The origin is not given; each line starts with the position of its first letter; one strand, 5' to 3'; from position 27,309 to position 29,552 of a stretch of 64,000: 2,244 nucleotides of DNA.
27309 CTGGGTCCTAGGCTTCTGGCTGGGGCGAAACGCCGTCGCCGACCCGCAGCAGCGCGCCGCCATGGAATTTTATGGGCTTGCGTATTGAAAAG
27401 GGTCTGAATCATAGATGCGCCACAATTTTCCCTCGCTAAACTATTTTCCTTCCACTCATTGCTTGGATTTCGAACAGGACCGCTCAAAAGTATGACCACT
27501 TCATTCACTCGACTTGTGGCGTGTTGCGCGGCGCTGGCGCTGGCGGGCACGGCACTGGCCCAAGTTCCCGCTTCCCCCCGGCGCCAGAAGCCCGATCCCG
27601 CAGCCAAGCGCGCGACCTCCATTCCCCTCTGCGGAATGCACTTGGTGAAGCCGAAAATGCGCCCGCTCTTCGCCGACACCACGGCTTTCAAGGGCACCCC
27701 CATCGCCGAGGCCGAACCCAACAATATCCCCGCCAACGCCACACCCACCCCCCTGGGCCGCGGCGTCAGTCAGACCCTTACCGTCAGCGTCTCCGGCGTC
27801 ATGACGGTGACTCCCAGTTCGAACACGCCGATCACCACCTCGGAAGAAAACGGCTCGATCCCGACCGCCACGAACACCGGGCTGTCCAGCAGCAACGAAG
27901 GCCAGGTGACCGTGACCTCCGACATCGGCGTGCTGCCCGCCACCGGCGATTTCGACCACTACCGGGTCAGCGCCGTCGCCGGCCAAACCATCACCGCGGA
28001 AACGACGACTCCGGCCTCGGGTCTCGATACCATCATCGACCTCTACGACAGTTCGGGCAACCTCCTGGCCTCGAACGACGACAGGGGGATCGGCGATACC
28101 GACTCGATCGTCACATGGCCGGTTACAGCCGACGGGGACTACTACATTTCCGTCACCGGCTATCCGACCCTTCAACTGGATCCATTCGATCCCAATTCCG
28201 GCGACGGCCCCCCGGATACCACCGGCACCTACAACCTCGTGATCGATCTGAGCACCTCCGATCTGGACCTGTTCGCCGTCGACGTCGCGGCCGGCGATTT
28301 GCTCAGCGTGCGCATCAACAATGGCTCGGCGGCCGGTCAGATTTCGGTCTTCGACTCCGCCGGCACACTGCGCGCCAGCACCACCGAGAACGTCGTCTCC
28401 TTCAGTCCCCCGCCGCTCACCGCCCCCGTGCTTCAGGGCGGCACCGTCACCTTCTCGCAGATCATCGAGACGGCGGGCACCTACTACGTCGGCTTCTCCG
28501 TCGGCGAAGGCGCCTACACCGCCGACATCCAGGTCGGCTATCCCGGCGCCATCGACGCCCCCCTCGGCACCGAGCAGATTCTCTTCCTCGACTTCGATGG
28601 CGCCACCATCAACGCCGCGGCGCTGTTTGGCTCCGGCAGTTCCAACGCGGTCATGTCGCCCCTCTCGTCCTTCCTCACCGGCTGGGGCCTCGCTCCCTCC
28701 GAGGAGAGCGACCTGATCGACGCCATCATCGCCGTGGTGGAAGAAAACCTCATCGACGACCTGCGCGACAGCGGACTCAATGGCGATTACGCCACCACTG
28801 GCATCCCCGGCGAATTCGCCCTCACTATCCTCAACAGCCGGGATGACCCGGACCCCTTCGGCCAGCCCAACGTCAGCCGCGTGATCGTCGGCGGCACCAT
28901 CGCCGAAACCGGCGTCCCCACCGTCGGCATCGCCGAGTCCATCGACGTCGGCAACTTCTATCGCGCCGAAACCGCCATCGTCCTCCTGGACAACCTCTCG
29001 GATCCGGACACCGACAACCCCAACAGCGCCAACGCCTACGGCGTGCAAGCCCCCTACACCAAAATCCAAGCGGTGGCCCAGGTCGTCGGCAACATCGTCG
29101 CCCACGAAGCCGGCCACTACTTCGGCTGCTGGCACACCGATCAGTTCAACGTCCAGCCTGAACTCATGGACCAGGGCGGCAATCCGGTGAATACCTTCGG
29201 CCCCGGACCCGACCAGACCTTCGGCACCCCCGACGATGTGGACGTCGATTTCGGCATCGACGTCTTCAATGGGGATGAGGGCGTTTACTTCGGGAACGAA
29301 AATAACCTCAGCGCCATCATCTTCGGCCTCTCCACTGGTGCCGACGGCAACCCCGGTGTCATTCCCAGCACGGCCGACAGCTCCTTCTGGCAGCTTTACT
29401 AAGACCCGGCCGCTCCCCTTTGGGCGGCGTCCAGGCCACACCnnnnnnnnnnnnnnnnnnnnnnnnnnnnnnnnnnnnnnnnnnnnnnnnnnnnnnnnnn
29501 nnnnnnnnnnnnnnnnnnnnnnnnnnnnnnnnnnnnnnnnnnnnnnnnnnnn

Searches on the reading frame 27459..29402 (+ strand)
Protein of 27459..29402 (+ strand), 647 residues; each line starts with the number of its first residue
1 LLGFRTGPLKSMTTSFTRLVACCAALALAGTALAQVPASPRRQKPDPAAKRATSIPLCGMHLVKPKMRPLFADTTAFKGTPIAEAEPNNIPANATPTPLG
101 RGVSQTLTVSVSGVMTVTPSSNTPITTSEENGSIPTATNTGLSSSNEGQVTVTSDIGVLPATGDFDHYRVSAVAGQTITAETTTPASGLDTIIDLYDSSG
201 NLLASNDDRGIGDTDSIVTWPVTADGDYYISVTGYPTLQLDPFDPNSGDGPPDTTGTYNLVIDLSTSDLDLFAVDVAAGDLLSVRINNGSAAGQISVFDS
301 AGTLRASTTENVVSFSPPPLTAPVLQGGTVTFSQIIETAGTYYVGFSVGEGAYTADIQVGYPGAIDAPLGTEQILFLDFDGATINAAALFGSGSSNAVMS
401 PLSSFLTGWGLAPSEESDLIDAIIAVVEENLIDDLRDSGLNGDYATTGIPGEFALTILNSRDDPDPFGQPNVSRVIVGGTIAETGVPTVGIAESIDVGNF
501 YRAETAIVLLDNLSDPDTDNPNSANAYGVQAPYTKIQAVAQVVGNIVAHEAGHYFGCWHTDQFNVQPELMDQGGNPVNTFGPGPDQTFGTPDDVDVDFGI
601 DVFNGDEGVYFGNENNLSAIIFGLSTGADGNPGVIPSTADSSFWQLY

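Call 55: search_protein_families(library=pfam, proteins=[window:27459-29402:+], max_evalue=0.0001)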
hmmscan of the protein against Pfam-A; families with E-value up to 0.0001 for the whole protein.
window:27459-29402:+ (647 aa): 1 family
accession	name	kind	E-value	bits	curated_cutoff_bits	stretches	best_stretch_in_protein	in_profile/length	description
PF04151.21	PPC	-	9.3e-10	39.7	25.9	1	164-234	1-70/70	Bacterial pre-peptidase C-terminal domain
